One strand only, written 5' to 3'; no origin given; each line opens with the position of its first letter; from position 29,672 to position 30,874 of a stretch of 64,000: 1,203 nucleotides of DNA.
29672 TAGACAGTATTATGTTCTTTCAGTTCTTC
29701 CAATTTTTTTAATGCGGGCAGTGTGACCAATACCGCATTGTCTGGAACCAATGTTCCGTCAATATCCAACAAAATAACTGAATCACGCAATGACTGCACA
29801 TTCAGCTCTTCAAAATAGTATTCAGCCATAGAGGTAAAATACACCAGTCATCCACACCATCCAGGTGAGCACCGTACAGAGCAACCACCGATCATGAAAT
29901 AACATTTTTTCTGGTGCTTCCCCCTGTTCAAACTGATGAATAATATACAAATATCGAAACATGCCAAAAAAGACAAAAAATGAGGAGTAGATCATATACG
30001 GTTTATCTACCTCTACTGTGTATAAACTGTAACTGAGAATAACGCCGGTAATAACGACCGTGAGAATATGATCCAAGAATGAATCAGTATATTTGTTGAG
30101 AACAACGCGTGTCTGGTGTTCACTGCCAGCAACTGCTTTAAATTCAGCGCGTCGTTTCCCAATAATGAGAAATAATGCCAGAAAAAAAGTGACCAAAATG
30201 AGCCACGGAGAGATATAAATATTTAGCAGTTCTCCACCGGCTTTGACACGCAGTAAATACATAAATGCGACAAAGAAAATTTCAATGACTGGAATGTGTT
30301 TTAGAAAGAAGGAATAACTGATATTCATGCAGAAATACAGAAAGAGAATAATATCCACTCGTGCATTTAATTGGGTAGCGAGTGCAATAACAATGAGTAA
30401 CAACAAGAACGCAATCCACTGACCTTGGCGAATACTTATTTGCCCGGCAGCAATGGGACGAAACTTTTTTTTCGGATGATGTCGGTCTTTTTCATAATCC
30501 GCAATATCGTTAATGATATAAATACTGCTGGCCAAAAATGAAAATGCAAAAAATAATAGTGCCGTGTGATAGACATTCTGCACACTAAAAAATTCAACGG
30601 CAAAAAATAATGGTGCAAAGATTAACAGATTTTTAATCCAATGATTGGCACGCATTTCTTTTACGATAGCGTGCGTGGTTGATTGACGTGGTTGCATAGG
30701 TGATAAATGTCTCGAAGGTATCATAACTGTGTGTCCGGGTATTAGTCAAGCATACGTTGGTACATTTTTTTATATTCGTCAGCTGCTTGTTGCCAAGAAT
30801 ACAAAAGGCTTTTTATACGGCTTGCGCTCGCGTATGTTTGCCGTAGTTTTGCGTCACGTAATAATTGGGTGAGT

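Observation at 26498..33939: Eight-gene minus-strand operon encoding a DPA-like polyprenyl-phosphate-pentose donor pathway (UbiA DPPR-synthase homolog plus HAD phosphatase, ArnE-like flippase, SDR epimerase and GT-C transferase) outside Actinobacteria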

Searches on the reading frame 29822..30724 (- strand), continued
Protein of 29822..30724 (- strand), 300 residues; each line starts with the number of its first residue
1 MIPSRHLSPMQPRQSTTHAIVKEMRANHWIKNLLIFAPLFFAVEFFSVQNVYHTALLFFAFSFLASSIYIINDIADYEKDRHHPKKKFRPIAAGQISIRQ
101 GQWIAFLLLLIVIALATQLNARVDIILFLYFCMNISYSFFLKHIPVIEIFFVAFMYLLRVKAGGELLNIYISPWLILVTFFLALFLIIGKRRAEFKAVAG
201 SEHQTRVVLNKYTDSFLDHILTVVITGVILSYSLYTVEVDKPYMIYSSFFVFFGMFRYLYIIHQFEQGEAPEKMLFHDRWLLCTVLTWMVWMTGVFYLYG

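Call 34: find_related_loci(query=A2, collection=genome_contigs, flank=10000)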
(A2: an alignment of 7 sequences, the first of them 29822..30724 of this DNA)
Query A2 (300 aa) in genome_contigs; peptide patterns used: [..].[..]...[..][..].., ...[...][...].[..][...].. (x = any residue, [..] = any of these).
600 stretches matched a pattern (row limit reached: there are more); 595 encode a relative of the query (tblastn E <= 1e-3); the best 80 are kept; 80 distinct loci.
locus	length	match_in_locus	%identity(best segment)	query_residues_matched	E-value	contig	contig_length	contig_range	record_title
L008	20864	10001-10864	52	11-300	4e-95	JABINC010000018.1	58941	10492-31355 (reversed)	MAG: Candidatus Peregrinibacteria bacterium isolate SI060_bin36 k141_887336, whole genome shotgun sequence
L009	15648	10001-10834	49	21-298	5e-78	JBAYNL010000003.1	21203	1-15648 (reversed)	MAG: Candidatus Gracilibacteria bacterium isolate SO_2016_LW1_63 scaffold02309_LW64-88_2016, whole genome shotgun sequen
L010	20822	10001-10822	45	24-297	4e-77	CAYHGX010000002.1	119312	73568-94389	MAG TPA_asm: uncultured Candidatus Peribacteria bacterium isolate ERP119702_co3_212 genome assembly, contig: NODE_38_len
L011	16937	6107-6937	45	21-299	5e-72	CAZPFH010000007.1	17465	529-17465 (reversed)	MAG TPA_asm: uncultured Candidatus Peribacteria bacterium isolate SRP332253_co1_95 genome assembly, contig: NODE_5300_le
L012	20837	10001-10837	43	21-298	1e-67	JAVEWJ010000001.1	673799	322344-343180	MAG: Candidatus Gracilibacteria bacterium isolate BF4_142 NODE_6_length_673799_cov_13.584105_Biofilm4, whole genome shot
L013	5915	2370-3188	41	24-290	2e-66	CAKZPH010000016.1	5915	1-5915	MAG TPA_asm: uncultured Ignavibacteriales bacterium isolate SRR5214706_bin.46_CONCOCT_v1.1_MAG genome assembly, contig:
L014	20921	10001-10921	40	3-299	1e-63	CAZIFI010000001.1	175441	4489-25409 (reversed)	MAG TPA_asm: uncultured Anaerolineales bacterium isolate binchicken_co17_453 genome assembly, contig: NODE_176_length_17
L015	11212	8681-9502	40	19-288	2e-63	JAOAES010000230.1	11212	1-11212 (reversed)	MAG: Fimbriimonadales bacterium isolate SKW266 k141_744162, whole genome shotgun sequence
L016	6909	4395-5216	38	24-296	2e-63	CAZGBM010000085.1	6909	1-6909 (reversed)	MAG TPA_asm: uncultured bacterium isolate binchicken_co34_552 genome assembly, contig: NODE_19659_length_6909_cov_12.985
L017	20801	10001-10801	37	21-281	6e-63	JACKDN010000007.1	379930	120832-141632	MAG: Myxococcales bacterium isolate HK-STAS-MYXO-8 HK-STAS-MYXO-8_7, whole genome shotgun sequence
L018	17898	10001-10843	38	19-292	3e-63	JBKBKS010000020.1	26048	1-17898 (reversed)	MAG: Fimbriimonadales bacterium isolate 21I_052.bin.29 NODE_20_length_26048_cov_3.985715, whole genome shotgun sequence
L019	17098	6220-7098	38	14-299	4e-63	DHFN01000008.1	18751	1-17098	MAG TPA_asm: Anaerolineales bacterium UBA4823 UBA4823_contig_16507, whole genome shotgun sequence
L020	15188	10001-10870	37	13-297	4e-63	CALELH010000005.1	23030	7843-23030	MAG TPA_asm: uncultured Myxococcales bacterium isolate ERR598995_bin.40_CONCOCT_v1.1_MAG genome assembly, contig: ERZ842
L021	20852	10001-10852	39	22-297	1e-62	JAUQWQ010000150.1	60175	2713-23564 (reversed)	MAG: Ignavibacteria bacterium isolate BIN7 contig_164917, whole genome shotgun sequence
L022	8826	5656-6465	41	25-297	2e-62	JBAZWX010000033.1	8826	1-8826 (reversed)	MAG: Candidatus Paceibacterota bacterium isolate SO_2017_GW1_42 NODE_29704_length_8826_cov_0.894011_OW334_2017, whole ge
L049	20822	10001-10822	40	21-298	8e-59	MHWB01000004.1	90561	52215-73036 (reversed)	MAG: Candidatus Zambryskibacteria bacterium RIFCSPLOWO2_01_FULL_39_39 rifcsplowo2_01_scaffold_1701, whole genome shotgun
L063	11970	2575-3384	40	14-279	3e-58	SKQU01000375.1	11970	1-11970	MAG: Spirochaetaceae bacterium isolate CSSed162cmA_456 CSSed16-2cmA-17443, whole genome shotgun sequence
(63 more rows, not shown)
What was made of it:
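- Tried and rejected: A 7-sequence alignment worked (call 34).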

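Call 43: get_annotated_region(hit=H17, flank=9000)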
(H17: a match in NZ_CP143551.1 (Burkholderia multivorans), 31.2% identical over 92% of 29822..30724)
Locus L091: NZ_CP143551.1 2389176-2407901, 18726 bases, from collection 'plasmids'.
description: Burkholderia multivorans strain 2023CK-01339 plasmid unnamed1, complete sequence
organism: Burkholderia multivorans (NCBI taxid 87883)
taxonomy: Bacteria; Pseudomonadota; Betaproteobacteria; Burkholderiales; Burkholderiaceae; Burkholderia; Burkholderia multivorans
host: -; source: Homo sapiens,bronchoalveolar lavage; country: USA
typing (MOB-suite, as given by PLSDB): non-mobilizable
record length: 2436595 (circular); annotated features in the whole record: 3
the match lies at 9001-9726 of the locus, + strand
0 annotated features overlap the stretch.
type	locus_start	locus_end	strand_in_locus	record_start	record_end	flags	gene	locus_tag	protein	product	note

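Call 44: get_annotated_region(hit=H1, flank=6000)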
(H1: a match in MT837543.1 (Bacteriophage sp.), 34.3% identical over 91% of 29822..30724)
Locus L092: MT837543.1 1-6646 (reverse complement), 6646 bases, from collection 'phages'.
description: UNVERIFIED: Bacteriophage sp. clone scaffold_5080 genomic sequence.
organism: Bacteriophage sp. (NCBI taxid 38018)
taxonomy: Viruses
host: -; source: human fecal samples; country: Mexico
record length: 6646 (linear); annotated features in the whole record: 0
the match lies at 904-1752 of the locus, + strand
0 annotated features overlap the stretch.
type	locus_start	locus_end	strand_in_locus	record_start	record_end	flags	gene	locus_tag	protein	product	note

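Call 77: search_protein_families(library=ncbifam, proteins=[P0036, P0037, L007:7885-8448:+], max_evalue=0.001)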
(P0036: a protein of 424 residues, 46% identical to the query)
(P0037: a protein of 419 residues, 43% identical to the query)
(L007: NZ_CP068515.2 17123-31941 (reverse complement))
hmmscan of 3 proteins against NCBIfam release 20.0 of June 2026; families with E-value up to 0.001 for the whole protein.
P0036 (424 aa): 23 families
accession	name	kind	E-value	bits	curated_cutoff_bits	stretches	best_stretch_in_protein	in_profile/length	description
NF008977.0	PRK12324.1-2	equivalog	4.8e-71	239.6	234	1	142-415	2-281/297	decaprenyl-phosphate phosphoribosyltransferase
NF008978.0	PRK12324.1-4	equivalog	3.7e-61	206.9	207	1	146-422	36-320/322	decaprenyl-phosphate phosphoribosyltransferase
NF006088.0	PRK08238.1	equivalog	4.4e-57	193.8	351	1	89-369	139-422/482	UbiA family prenyltransferase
NF008976.0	PRK12324.1-1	equivalog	1e-46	159.7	474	1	147-423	23-305/306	decaprenyl-phosphate phosphoribosyltransferase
NF009523.0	PRK12884.1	equivalog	4.3e-12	45.8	269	1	141-305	3-163/279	prenyltransferase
TIGR01668.1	YqeG_hyp_ppase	hypoth_equivalog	4.9e-12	45.7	89.1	1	13-136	28-154/170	YqeG family HAD IIIA-type phosphatase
NF035940.1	prenyl_rel_EboC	equivalog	2.5e-11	43.5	250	1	145-272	2-132/292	UbiA-like protein EboC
TIGR01475.1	ubiA_other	subfamily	1.4e-10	41.1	180.8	1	159-312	20-170/282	UbiA-like polyprenyltransferase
TIGR01474.1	ubiA_proteo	equivalog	1.4e-08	34.6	275.45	1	143-270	2-134/282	4-hydroxybenzoate octaprenyltransferase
NF009521.0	PRK12882.1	equivalog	2.2e-08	33.6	296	1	144-289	7-149/280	geranylgeranylglycerol-phosphate geranylgeranyltransferase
TIGR01473.1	cyoE_ctaB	equivalog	2.1e-07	31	210.3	1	145-272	3-132/281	heme o synthase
TIGR01662.1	HAD-SF-IIIA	subfamily_domain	2.7e-07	30.7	44.6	1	12-118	2-139/141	HAD-IIIA family hydrolase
NF009514.0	PRK12873.1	equivalog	2.3e-06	27.2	246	1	187-260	59-130/297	4-hydroxybenzoate polyprenyltransferase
NF009609.0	PRK13106.1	equivalog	2.3e-06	27.2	349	1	142-292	15-163/301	prenyltransferase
TIGR01460.1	HAD-SF-IIA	subfamily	5.4e-06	26.4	100.15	0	81-113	206-239/246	HAD-IIA family hydrolase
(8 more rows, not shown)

P0037 (419 aa): 18 families
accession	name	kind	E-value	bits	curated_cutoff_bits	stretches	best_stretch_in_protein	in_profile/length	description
NF008977.0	PRK12324.1-2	equivalog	2.5e-61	207.7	234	1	142-413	4-282/297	decaprenyl-phosphate phosphoribosyltransferase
NF008978.0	PRK12324.1-4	equivalog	3.2e-57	193.9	207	1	143-411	35-312/322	decaprenyl-phosphate phosphoribosyltransferase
NF006088.0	PRK08238.1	equivalog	1.4e-49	169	351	1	143-384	195-438/482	UbiA family prenyltransferase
NF008976.0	PRK12324.1-1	equivalog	8.4e-40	137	474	1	145-411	23-296/306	decaprenyl-phosphate phosphoribosyltransferase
TIGR01668.1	YqeG_hyp_ppase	hypoth_equivalog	9.6e-16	57.8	89.1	1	9-134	23-150/170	YqeG family HAD IIIA-type phosphatase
NF035940.1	prenyl_rel_EboC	equivalog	1.8e-10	40.7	250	1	175-270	39-132/292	UbiA-like protein EboC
NF009523.0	PRK12884.1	equivalog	1e-09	38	269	1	144-389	8-248/279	prenyltransferase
TIGR01474.1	ubiA_proteo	equivalog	2.4e-09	37.1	275.45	1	169-275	34-141/282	4-hydroxybenzoate octaprenyltransferase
NF009522.0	PRK12883.1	equivalog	2.3e-08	33.9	353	1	181-312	43-173/279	geranylgeranylglycerol-phosphate geranylgeranyltransferase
TIGR01662.1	HAD-SF-IIIA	subfamily_domain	1e-07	32.1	44.6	1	15-121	2-140/141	HAD-IIIA family hydrolase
TIGR01473.1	cyoE_ctaB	equivalog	3.6e-07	30.2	210.3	1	158-274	19-136/281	heme o synthase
NF003349.0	PRK04375.1-2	equivalog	4e-07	29.5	246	1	181-268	65-154/318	heme o synthase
NF009521.0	PRK12882.1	equivalog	1.7e-06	27.5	296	1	162-308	28-169/280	geranylgeranylglycerol-phosphate geranylgeranyltransferase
NF009514.0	PRK12873.1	equivalog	5.6e-06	25.9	246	1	186-258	58-130/297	4-hydroxybenzoate polyprenyltransferase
NF005742.0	PRK07566.1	equivalog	7.8e-06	25.2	313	1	185-302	76-196/315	chlorophyll synthase ChlG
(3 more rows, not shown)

L007:7885-8448:+ (187 aa): 5 families
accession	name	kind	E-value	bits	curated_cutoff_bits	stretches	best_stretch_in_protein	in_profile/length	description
TIGR01490.1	HAD-SF-IB-hyp1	subfamily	3.8e-22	79.5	98.3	1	3-178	3-198/202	HAD-IB family hydrolase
TIGR01488.1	HAD-SF-IB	subfamily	2.6e-16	60.1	45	1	3-170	3-177/177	HAD-IB family phosphatase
NF052360.1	HolPasePseu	equivalog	1.8e-10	40.8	280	1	77-177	86-198/218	histidinol-phosphatase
NF052359.1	HolPaseNeis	equivalog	3.6e-07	30.1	400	1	70-177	79-201/221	histidinol-phosphatase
TIGR01545.1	YfhB_g-proteo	equivalog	9.2e-05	22.3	259.25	0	70-178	80-202/210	phosphatidylglycerophosphatase C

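Call 98: search_protein_families(library=pfam, proteins=[L091:3052-4032:+, L091:4062-5048:+, L091:5062-5985:+, L091:6893-7927:-, L091:8425-9864:+, L091:9843-11183:-, L091:11915-13246:+, L091:14107-16059:+, L092:3722-5419:+], max_evalue=0.001)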
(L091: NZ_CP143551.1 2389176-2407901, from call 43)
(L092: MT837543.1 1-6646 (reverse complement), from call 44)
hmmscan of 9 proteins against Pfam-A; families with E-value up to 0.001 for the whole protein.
L091:3052-4032:+ (326 aa): 0 families

L091:4062-5048:+ (328 aa): 0 families

L091:5062-5985:+ (307 aa): 1 family
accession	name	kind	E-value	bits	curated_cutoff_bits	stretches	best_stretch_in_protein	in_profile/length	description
PF00892.27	EamA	-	2.1e-26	93.3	28.2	2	4-134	4-134/135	EamA-like transporter family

L091:6893-7927:- (344 aa): 3 families
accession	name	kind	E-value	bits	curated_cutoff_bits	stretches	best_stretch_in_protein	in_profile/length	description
PF02311.25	AraC_binding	-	6.5e-24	84.6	21.1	1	83-218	3-135/135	AraC-like ligand binding domain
PF12833.13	HTH_18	-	1.7e-22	79.9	33.6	1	260-337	1-79/80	Helix-turn-helix domain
PF00165.29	HTH_AraC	-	5.9e-13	49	26.6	1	248-287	2-41/42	Bacterial regulatory helix-turn-helix proteins, AraC family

L091:8425-9864:+ (479 aa): 2 families
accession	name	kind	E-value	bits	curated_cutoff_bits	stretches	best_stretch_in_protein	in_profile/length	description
PF01040.23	UbiA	-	2.9e-23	82.9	34.2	1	214-412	13-201/250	UbiA prenyltransferase family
PF12710.13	HAD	-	1e-12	49.3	27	1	10-148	2-186/189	haloacid dehalogenase-like hydrolase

L091:9843-11183:- (446 aa): 0 families

L091:11915-13246:+ (443 aa): 0 families

L091:14107-16059:+ (650 aa): 0 families

L092:3722-5419:+ (565 aa): 1 family
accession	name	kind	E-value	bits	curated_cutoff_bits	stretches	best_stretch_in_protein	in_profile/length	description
PF19510.5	DUF6044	-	2.4e-103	346.9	27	1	14-564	12-563/564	Protein of unknown function (DUF6044)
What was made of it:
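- On CAZy GT136 (founded by C. youngae ORF12): It is not DUF6044, the family of the phage contig's partner protein (call 98).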

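Call 100: search_protein_families(library=pfam, proteins=[L091:14209-16185:-, L091:13829-15817:-, L003:5617-7164:+, L007:5587-6975:+, L001:13762-15129:+, L008:12808-14571:-, L049:11911-13623:+, L022:3492-5147:+, L063:43-1521:+, L011:4085-5638:+], max_evalue=0.01)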
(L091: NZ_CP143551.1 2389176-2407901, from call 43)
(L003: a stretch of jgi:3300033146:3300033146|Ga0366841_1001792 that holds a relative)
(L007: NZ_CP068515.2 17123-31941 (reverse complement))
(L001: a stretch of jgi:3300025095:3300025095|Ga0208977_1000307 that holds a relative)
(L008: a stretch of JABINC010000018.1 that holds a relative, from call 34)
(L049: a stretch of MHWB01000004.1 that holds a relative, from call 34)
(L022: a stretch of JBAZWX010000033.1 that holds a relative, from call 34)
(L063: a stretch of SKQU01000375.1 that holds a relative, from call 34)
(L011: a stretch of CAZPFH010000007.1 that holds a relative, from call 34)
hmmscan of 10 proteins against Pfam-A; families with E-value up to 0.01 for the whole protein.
L091:14209-16185:- (658 aa): 16 families
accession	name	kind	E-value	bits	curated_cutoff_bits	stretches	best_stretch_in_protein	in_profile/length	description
PF00158.32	Sigma54_activat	-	1.1e-65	220.9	20.2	1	344-507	5-167/168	Sigma-54 interaction domain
PF14532.12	Sigma54_activ_2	-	9.1e-22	78.2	25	1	347-512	7-138/138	Sigma-54 interaction domain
PF01590.32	GAF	-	6.1e-15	56.4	22.4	1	80-209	8-132/133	GAF domain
PF25601.1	AAA_lid_14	-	8.1e-15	54.9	27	1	515-585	4-74/87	AAA+ ATPase lid domain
PF02954.25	HTH_8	-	6.6e-09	35.8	22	1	622-657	6-41/42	Bacterial regulatory protein, Fis family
PF07728.20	AAA_5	-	2.6e-06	27.9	22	1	363-480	1-120/139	AAA domain (dynein-related subfamily)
PF09339.16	HTH_IclR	-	0.0002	21.5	22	0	631-656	13-40/52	IclR helix-turn-helix domain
PF13551.12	HTH_29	-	0.00026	21.4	28.1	1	632-657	9-35/64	Winged helix-turn helix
PF01078.27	Mg_chelatase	-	0.00048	20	20.3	0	416-448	89-121/207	Magnesium chelatase, subunit ChlI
PF13384.12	HTH_23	-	0.00053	20.2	24.6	1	630-657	14-40/50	Homeodomain-like domain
PF13518.12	HTH_28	-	0.0013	19.2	25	1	624-657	4-35/52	Helix-turn-helix domain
PF13556.12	HTH_30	-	0.002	18.3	27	1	629-657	7-35/59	PucR C-terminal helix-turn-helix domain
PF08448.16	PAS_4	-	0.0022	18.6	23.1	0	231-268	2-39/110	PAS fold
PF13542.12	HTH_Tnp_ISL3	-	0.0055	16.6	27.4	0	631-658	24-50/51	Helix-turn-helix domain of transposase family ISL3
PF02796.21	HTH_7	-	0.0057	17.2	23.8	0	636-656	23-43/45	Helix-turn-helix domain of resolvase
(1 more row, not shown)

L091:13829-15817:- (662 aa): 1 family
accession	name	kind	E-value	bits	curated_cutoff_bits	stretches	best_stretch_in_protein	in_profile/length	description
PF00111.32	Fer2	-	4.1e-14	52.7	21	1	573-648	2-77/77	2Fe-2S iron-sulfur cluster binding domain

L003:5617-7164:+ (515 aa): 0 families

L007:5587-6975:+ (462 aa): 0 families

L001:13762-15129:+ (455 aa): 0 families

L008:12808-14571:- (587 aa): 0 families

L049:11911-13623:+ (570 aa): 0 families

L022:3492-5147:+ (551 aa): 0 families

L063:43-1521:+ (492 aa): 0 families

L011:4085-5638:+ (517 aa): 0 families

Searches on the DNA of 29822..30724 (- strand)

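Call 56: search_dna_similar(query=L092:850-3800:+, collection=ecoli_genomes, mode=distant, max_rows=10)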
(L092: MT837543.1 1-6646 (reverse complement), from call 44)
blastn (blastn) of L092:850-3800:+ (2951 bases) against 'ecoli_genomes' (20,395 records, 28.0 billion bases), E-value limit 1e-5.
No match.
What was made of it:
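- Tried and rejected: A blastn of the phage-contig cassette against E. coli genomes found nothing (call 56).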
